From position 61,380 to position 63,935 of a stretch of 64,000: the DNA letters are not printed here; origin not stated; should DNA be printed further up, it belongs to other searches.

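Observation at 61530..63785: Single polypeptide fusing a GT2 domain to a WbaP-type phosphoglycosyltransferase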

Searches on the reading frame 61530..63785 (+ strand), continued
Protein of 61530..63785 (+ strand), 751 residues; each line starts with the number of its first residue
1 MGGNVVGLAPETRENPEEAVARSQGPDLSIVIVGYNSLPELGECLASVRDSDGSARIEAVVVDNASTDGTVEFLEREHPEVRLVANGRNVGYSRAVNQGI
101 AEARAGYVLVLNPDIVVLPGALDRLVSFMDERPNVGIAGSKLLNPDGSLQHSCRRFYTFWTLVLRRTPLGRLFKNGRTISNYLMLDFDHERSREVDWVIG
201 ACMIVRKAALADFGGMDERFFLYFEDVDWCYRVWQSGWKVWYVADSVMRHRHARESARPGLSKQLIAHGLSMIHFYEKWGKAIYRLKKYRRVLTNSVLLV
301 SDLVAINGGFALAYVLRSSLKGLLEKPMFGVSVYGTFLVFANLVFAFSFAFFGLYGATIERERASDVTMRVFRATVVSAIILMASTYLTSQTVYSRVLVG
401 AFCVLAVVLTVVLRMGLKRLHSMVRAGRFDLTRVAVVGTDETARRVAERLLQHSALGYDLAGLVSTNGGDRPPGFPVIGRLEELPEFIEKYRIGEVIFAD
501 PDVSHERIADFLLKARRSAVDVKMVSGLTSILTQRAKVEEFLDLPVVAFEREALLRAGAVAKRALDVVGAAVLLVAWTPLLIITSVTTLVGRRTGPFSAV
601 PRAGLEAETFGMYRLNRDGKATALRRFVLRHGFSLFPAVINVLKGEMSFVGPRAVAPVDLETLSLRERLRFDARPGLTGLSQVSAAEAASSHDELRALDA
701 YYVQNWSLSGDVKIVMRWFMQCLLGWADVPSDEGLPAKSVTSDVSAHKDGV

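Call 20: find_encoding_contigs(protein=P0002, flank=10000, max_places=2)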
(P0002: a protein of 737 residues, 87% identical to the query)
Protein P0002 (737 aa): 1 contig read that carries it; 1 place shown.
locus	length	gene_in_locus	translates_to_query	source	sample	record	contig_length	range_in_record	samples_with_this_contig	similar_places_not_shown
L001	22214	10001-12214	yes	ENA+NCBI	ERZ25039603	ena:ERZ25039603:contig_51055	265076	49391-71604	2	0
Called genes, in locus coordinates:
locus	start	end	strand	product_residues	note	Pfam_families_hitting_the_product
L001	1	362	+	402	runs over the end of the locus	PF00534:Glycos_transf_1, PF13692:Glyco_trans_1_4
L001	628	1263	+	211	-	-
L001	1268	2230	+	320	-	PF01663:Phosphodiest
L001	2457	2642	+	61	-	-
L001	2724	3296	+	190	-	-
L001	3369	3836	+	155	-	PF01075:Glyco_transf_9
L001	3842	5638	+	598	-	PF01663:Phosphodiest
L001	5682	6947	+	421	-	PF01943:Polysacc_synt (weak)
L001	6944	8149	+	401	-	-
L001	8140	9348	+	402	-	PF09586:YfhO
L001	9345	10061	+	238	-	PF00535:Glycos_transf_2, PF13641:Glyco_tranf_2_3 (weak)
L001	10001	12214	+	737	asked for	PF00535:Glycos_transf_2, PF13641:Glyco_tranf_2_3, PF13506:Glyco_transf_21 (faint), PF13632:Glyco_trans_2_3 (weak), PF13727:CoA_binding_3, PF02397:Bac_transf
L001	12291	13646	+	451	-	PF07494:Reg_prop (faint)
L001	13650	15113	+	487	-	PF13727:CoA_binding_3, PF01073:3Beta_HSD, PF01370:Epimerase, PF02719:Polysacc_synt_2, PF04321:RmlD_sub_bind, PF16363:GDP_Man_Dehyd, PF13460:NAD_binding_10 (weak)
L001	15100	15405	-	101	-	-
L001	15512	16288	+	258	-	PF01041:DegT_DnrJ_EryC1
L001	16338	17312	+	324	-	PF13480:Acetyltransf_6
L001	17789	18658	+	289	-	-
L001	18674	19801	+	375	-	PF13439:Glyco_transf_4 (weak), PF13477:Glyco_trans_4_2, PF00534:Glycos_transf_1, PF13692:Glyco_trans_1_4, PF13524:Glyco_trans_1_2 (weak)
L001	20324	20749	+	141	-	-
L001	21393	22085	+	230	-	PF06130:PTAC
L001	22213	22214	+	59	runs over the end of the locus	PF00936:BMC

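Call 21: find_encoding_contigs(protein=P0090, flank=10000, max_places=2)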
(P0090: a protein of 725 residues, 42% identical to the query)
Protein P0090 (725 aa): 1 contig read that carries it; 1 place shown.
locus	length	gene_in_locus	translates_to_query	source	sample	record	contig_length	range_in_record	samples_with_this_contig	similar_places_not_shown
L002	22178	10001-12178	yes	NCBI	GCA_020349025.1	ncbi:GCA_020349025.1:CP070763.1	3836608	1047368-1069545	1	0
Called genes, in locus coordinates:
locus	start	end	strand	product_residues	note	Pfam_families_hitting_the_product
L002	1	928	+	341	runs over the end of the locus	PF03706:LPG_synthase_TM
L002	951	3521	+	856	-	PF11028:TMEM260_N, PF28495:TMEM260_2, PF13428:TPR_14 (faint), PF07719:TPR_2 (faint), PF13176:TPR_7 (faint), PF14559:TPR_19, PF13432:TPR_16 (weak), PF14559:TPR_19, +2 more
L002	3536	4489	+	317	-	PF01073:3Beta_HSD, PF01370:Epimerase, PF02719:Polysacc_synt_2, PF04321:RmlD_sub_bind, PF05368:NmrA (weak), PF07993:NAD_binding_4, PF13460:NAD_binding_10 (weak), PF16363:GDP_Man_Dehyd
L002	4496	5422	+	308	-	PF00535:Glycos_transf_2, PF10111:Glyco_tranf_2_2 (weak), PF13641:Glyco_tranf_2_3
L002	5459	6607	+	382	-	PF00534:Glycos_transf_1, PF13692:Glyco_trans_1_4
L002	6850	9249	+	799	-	PF09586:YfhO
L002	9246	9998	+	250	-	PF00535:Glycos_transf_2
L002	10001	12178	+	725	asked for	PF13641:Glyco_tranf_2_3, PF00535:Glycos_transf_2, PF13632:Glyco_trans_2_3, PF13727:CoA_binding_3, PF02397:Bac_transf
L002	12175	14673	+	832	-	PF07494:Reg_prop (faint)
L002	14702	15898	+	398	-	PF00155:Aminotran_1_2 (weak), PF01041:DegT_DnrJ_EryC1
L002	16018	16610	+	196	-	-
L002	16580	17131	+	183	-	PF04205:FMN_bind (weak)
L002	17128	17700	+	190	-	PF27139:Aq_1264_TM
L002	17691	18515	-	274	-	PF01149:Fapy_DNA_glyco, PF06831:H2TH, PF06827:zf-FPG_IleRS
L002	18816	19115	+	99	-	-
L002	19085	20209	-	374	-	PF08323:Glyco_transf_5 (faint), PF13439:Glyco_transf_4, PF13579:Glyco_trans_4_4, PF20706:GT4-conflict (weak), PF00534:Glycos_transf_1, PF13692:Glyco_trans_1_4, PF13524:Glyco_trans_1_2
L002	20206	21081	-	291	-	PF03279:Lip_A_acyltrans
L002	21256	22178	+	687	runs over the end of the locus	PF04551:GcpE, PF26540:GcpE_C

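Call 35: find_related_loci(query=A1, collection=genome_contigs, flank=10000)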
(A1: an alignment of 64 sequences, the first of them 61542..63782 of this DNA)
Query A1 (747 aa) in genome_contigs; peptide patterns used: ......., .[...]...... (x = any residue, [..] = any of these).
599 stretches matched a pattern (row limit reached: there are more); 561 encode a relative of the query (tblastn E <= 1e-3); the best 80 are kept; 80 distinct loci.
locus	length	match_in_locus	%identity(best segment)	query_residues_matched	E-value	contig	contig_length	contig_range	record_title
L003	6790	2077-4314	90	1-746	0e+0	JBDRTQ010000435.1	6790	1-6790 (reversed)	MAG: Candidatus Eisenbacteria bacterium isolate MEGAHIT-group-3.92 k141_544987, whole genome shotgun sequence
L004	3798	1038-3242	83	1-735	0e+0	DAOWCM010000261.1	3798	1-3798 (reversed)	MAG TPA_asm: Candidatus Eisenbacteria bacterium isolate CSMAG_1887 CSMAG_1887_k141_3106824_length_3798_cov_15.3374, whol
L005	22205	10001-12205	83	1-735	0e+0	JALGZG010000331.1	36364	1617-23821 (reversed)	MAG: bacterium isolate SY70-5-8_Bin_20 SY70-5-8_Bin_20_scaffold_1075, whole genome shotgun sequence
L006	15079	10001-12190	84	1-730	0e+0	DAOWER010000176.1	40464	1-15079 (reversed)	MAG TPA_asm: Candidatus Eisenbacteria bacterium isolate CSMAG_1944 CSMAG_1944_k141_5106095_length_40464_cov_18.2918, who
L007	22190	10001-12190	82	1-730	0e+0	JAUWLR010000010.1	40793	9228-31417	MAG: Candidatus Eisenbacteria bacterium isolate CSMAG_2377 CSMAG_2377_k141_478373_length_40793_cov_11.9881, whole genome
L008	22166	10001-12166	60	4-723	0e+0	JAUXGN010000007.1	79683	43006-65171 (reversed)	MAG: Candidatus Eisenbacteria bacterium isolate CSMAG_2930 CSMAG_2930_k117_7768262_length_79683_cov_16.0000, whole genom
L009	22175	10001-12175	57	1-721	0e+0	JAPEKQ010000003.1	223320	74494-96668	MAG: bacterium isolate MAG173-P120 NODE_3_length_223320_cov_113.857106, whole genome shotgun sequence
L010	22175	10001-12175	58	1-721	0e+0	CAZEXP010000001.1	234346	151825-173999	MAG TPA_asm: uncultured bacterium isolate binchicken_co171_66 genome assembly, contig: NODE_1_length_234346_cov_18.50828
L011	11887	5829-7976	57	4-721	0e+0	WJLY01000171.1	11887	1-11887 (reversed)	MAG: Candidatus Effluviviaceae Genus IV sp. isolate Bin_501 k141_2531069, whole genome shotgun sequence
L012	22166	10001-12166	58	1-721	0e+0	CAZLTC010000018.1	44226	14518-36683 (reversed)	MAG TPA_asm: uncultured bacterium isolate SRP185410_co2_414 genome assembly, contig: NODE_818_length_44226_cov_8.141405,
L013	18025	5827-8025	55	1-727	0e+0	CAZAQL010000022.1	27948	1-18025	MAG TPA_asm: uncultured bacterium isolate SRP332253_co2_145 genome assembly, contig: NODE_1536_length_27948_cov_4.486108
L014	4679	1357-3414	43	22-721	2e-172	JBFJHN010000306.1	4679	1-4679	MAG: Candidatus Krumholzibacteriia bacterium isolate Mix_sand16.2022.02.G.6 k141_3522657_length_4679_cov_10.0000, whole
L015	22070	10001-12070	42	9-712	1e-165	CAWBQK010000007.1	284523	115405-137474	MAG: Candidatus Latescibacteria bacterium isolate MFD03804.bin.2.152 genome assembly, contig: contig_51590, whole genome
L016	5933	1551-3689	40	21-746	1e-163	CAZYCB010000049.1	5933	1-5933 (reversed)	MAG TPA_asm: uncultured bacterium isolate binchicken_co255_226 genome assembly, contig: k141_4961933, whole genome shotg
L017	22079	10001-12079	40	7-712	5e-159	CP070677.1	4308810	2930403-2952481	MAG: Candidatus Latescibacterota bacterium isolate bin70 chromosome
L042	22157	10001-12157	36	24-713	3e-135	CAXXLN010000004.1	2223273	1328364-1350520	MAG: Desulfatiglandales bacterium isolate 53c9cee3-5eb1-4031-9065-1ba860722897 genome assembly, contig: contig_4, whole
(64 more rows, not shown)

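Call 41: search_protein_families(library=pfam, proteins=[L042:9983-12196:+, P0090, P0118, P0106, P0075], max_evalue=0.01)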
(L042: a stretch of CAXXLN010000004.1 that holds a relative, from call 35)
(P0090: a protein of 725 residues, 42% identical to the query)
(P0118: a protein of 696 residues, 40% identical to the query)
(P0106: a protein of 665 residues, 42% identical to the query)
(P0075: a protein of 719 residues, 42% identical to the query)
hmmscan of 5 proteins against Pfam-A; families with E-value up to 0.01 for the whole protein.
L042:9983-12196:+ (738 aa): 9 families
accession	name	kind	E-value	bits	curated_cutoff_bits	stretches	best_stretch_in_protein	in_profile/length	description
PF02397.22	Bac_transf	-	3.4e-64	216.1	27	1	546-731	1-178/179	Bacterial sugar transferase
PF00535.33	Glycos_transf_2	-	4.6e-28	98.7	23.3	1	8-131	1-126/168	Glycosyl transferase family 2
PF13641.12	Glyco_tranf_2_3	-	8e-24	85.4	27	1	7-230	3-212/230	Glycosyltransferase like family 2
PF13727.12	CoA_binding_3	-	4.8e-12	46.7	25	1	332-509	3-174/175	CoA-binding domain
PF10111.15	Glyco_tranf_2_2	-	1.2e-08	35.3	27.3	1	9-218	4-205/276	Glycosyltransferase like family 2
PF13712.12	Glyco_tranf_2_5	-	8.3e-08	32.6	27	1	60-229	30-186/210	Glycosyltransferase like family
PF13632.12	Glyco_trans_2_3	-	5.3e-07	30.1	27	1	86-336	1-153/198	Glycosyl transferase family group 2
PF13506.12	Glyco_transf_21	-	1.4e-05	25.1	21.7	1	74-243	21-168/174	Glycosyl transferase family 21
PF13704.12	Glyco_tranf_2_4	-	0.0037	18.2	27.5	0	35-96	19-84/98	Glycosyl transferase family 2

P0090 (725 aa): 8 families
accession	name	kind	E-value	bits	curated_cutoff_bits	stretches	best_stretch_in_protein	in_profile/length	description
PF00535.33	Glycos_transf_2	-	1.9e-26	93.5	23.3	1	25-208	2-167/168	Glycosyl transferase family 2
PF13641.12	Glyco_tranf_2_3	-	1.8e-21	77.7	27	1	22-252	2-218/230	Glycosyltransferase like family 2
PF02397.22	Bac_transf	-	8.4e-20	71.5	27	1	619-704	92-178/179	Bacterial sugar transferase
PF13727.12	CoA_binding_3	-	1.2e-17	64.9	25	1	347-515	3-174/175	CoA-binding domain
PF13632.12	Glyco_trans_2_3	-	4.2e-15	56.5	27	1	102-344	1-195/198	Glycosyl transferase family group 2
PF13712.12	Glyco_tranf_2_5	-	3.8e-06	27.2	27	1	83-243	37-184/210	Glycosyltransferase like family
PF13506.12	Glyco_transf_21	-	3.9e-05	23.6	21.7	1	189-259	98-169/174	Glycosyl transferase family 21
PF10111.15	Glyco_tranf_2_2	-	0.00037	20.5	27.3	1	50-265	28-236/276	Glycosyltransferase like family 2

P0118 (696 aa): 8 families
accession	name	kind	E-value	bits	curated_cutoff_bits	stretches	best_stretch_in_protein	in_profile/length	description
PF02397.22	Bac_transf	-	1.8e-44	151.8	27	1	538-693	1-178/179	Bacterial sugar transferase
PF00535.33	Glycos_transf_2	-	3.1e-23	83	23.3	1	10-155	5-132/168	Glycosyl transferase family 2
PF13641.12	Glyco_tranf_2_3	-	7.5e-22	78.9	27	1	7-239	5-223/230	Glycosyltransferase like family 2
PF13727.12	CoA_binding_3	-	1.1e-16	61.8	25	1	329-501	3-174/175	CoA-binding domain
PF13632.12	Glyco_trans_2_3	-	3.6e-06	27.4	27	1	84-328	1-196/198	Glycosyl transferase family group 2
PF13506.12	Glyco_transf_21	-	6.6e-05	22.9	21.7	0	168-244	95-172/174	Glycosyl transferase family 21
PF13712.12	Glyco_tranf_2_5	-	0.00023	21.4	27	1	58-229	30-191/210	Glycosyltransferase like family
PF13704.12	Glyco_tranf_2_4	-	0.0039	18.1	27.5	0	34-91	20-81/98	Glycosyl transferase family 2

P0106 (665 aa): 7 families
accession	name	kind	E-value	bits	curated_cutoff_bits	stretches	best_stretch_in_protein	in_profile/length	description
PF13641.12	Glyco_tranf_2_3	-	2.1e-23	84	27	1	8-243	2-223/230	Glycosyltransferase like family 2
PF00535.33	Glycos_transf_2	-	1e-21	78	23.3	1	10-135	1-128/168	Glycosyl transferase family 2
PF13727.12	CoA_binding_3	-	7e-20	72.2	25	1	332-504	2-175/175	CoA-binding domain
PF02397.22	Bac_transf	-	3.6e-14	53.1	27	1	576-652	92-175/179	Bacterial sugar transferase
PF13632.12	Glyco_trans_2_3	-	1.9e-08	34.8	27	1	88-329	1-194/198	Glycosyl transferase family group 2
PF13712.12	Glyco_tranf_2_5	-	0.0002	21.6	27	1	68-226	36-184/210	Glycosyltransferase like family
PF13704.12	Glyco_tranf_2_4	-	0.0044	17.9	27.5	0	39-72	21-53/98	Glycosyl transferase family 2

P0075 (719 aa): 9 families
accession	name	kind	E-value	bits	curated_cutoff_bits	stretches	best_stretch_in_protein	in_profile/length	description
PF00535.33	Glycos_transf_2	-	8.5e-26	91.3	23.3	1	23-144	1-124/168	Glycosyl transferase family 2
PF13641.12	Glyco_tranf_2_3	-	1.4e-25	91.1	27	1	22-257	3-224/230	Glycosyltransferase like family 2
PF02397.22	Bac_transf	-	2.1e-22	80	27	1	619-706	90-178/179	Bacterial sugar transferase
PF13727.12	CoA_binding_3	-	2.2e-10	41.3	25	1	346-511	3-168/175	CoA-binding domain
PF13632.12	Glyco_trans_2_3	-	3.1e-09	37.4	27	1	102-295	2-179/198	Glycosyl transferase family group 2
PF10111.15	Glyco_tranf_2_2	-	2.9e-05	24.1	27.3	1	42-238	21-210/276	Glycosyltransferase like family 2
PF13506.12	Glyco_transf_21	-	9e-05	22.4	21.7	1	83-259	12-170/174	Glycosyl transferase family 21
PF24757.1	C2H2_ASCIZ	-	0.0032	18.4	25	1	164-179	14-29/34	ASCIZ first and second C2H2 zinc finger domains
PF13712.12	Glyco_tranf_2_5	-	0.0032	17.7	27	1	86-236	41-179/210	Glycosyltransferase like family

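Call 43: predict_structure(alignment_id=A1)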
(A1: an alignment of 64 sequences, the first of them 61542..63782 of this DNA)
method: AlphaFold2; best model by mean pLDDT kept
length: 747 residues; sequences in the alignment: 64
mean_pLDDT: 83.8   pTM: 0.72
mean pLDDT of the five models: 83.8, 82.7, 81.9, 80.9, 80.7
residues with pLDDT >= 90: 349; 70-90: 283; 50-70: 69; < 50: 46
segments of 3 or more residues with pLDDT < 50: 1-18, 251-255, 730-747
pLDDT, mean of each block of 10 residues (from residue 1): 35 46 95 95 91 96 95 96 87 93 96 96 97 95 89 81 79 85 91 89 91 72 89 94 83 52 67 61 79 95 96 89 85 94 94 82 92 93 75 91 96 87 75 92 86 86 78 90 87 91 85 82 57 65 65 81 94 85 75 91 94 78 88 95 95 90 89 93 80 87 86 92 72 46 42
secondary structure, 60 per line:
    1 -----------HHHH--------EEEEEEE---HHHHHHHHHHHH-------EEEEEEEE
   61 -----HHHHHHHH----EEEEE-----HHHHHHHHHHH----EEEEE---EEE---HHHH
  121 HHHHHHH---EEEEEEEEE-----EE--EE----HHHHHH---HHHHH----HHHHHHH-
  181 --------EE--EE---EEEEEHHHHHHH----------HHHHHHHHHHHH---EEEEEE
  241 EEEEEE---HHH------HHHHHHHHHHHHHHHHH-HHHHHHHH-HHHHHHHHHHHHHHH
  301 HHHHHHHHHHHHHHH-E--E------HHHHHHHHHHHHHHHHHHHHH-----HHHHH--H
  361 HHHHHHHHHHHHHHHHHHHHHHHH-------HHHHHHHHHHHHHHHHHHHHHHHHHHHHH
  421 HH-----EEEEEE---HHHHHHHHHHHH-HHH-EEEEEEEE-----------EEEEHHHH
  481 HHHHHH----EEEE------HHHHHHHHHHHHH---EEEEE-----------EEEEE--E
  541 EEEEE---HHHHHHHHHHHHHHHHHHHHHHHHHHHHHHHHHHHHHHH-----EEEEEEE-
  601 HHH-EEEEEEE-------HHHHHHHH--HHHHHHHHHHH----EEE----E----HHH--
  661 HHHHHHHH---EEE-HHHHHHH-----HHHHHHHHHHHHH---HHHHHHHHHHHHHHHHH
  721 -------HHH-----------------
elements in order (helices of 4 or more, strands of 3 or more residues): H12-15 E24-30 H34-45 E53-60 H66-73 E78-82 H88-98 E103-107 E111-113 H117-127 E131-139 H155-160 H164-168 H173-179 E198-202 H203-209 H220-231 E235-246 H259-275 H277-284 H286-315 H327-347 H353-357 H360-384 H392-422 E428-433 H437-448 E454-461 E473-476 H477-486 E491-494 H501-513 E517-521 E533-537 E540-545 H549-587 E593-599 E605-611 H619-626 H629-639 E644-646 H661-668 E672-674 H676-682 H688-700 H704-720
